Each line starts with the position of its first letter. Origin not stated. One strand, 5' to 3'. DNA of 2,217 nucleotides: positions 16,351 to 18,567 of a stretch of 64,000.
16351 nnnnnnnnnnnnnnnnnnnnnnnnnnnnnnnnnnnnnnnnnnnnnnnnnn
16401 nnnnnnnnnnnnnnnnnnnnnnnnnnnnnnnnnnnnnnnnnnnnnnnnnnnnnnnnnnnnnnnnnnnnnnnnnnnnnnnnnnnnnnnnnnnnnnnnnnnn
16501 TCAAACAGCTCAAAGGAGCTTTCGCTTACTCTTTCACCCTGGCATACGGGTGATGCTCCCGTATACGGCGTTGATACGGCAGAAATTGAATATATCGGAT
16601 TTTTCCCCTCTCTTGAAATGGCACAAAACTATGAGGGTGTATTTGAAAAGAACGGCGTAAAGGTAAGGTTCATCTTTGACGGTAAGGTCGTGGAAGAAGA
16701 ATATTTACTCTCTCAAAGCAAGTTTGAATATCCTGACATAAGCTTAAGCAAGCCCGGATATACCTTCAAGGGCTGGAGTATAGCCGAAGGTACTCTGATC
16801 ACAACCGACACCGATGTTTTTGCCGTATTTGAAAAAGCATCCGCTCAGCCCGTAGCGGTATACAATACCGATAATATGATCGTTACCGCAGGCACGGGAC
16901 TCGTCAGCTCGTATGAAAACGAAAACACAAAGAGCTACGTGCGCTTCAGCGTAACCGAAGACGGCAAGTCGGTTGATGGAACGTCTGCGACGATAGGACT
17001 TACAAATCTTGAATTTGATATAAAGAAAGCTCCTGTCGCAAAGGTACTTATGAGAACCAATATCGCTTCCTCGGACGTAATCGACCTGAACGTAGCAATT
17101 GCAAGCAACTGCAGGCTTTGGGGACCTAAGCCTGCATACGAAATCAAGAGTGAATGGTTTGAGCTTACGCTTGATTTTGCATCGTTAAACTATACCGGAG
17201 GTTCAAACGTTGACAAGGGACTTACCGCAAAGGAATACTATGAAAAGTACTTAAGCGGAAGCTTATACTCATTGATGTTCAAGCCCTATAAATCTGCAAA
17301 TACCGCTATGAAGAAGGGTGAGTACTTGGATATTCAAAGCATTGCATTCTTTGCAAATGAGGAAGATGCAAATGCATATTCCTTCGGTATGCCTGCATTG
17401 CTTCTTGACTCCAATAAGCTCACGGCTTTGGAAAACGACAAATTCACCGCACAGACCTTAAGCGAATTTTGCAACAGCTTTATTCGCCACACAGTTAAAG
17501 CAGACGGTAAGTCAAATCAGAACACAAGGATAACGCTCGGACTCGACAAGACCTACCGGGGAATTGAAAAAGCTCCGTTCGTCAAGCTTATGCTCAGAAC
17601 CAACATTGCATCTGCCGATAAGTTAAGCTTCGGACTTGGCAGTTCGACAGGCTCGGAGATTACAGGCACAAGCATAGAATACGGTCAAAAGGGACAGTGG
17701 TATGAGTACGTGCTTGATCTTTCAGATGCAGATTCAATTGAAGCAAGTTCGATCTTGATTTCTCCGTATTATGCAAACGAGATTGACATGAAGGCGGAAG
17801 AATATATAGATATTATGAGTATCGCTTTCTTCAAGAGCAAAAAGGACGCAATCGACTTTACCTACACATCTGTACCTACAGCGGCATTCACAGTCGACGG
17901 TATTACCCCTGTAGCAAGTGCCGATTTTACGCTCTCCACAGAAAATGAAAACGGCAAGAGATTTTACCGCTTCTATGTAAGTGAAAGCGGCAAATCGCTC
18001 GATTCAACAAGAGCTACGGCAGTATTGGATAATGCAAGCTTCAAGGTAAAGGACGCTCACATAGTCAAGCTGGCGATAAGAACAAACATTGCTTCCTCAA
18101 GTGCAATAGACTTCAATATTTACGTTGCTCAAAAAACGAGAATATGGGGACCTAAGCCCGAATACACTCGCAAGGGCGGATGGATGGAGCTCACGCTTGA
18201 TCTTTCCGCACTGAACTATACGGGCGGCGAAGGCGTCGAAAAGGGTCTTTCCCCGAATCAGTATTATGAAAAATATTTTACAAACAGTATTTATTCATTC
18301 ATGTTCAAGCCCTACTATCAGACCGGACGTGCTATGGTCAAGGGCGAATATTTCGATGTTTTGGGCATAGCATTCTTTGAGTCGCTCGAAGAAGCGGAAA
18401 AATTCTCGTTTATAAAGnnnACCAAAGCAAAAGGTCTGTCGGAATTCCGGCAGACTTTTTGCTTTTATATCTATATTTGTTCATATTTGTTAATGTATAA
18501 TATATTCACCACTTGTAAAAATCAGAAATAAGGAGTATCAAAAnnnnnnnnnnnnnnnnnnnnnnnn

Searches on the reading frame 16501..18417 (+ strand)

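Call 50: search_protein_families(library=pfam, proteins=[window:16501-18417:+], max_evalue=1)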
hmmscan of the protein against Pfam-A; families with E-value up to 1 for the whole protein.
window:16501-18417:+ (639 aa): 6 families
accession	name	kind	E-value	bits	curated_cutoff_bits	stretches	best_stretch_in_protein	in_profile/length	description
PF18329.7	SGBP_B_XBD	-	0.0048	17.5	26.4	0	535-588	96-157/186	Surface glycan-binding protein B xyloglucan binding domain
PF09479.16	Flg_new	-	0.02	15.4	27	1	55-105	3-53/65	Listeria-Bacteroides repeat domain (List_Bact_rpt)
PF06632.17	XRCC4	-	0.041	14.3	26.2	1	424-458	39-73/102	XRCC4 N-terminal domain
PF06903.17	VirK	-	0.084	13.4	23.7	0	308-341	56-89/98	VirK protein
PF10467.15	Inhibitor_I48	-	0.12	12.7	21.3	1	95-197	14-115/142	Peptidase inhibitor clitocypin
PF18998.6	Flg_new_2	-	0.29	11.6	23.6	1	84-106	32-54/73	Divergent InlB B-repeat domain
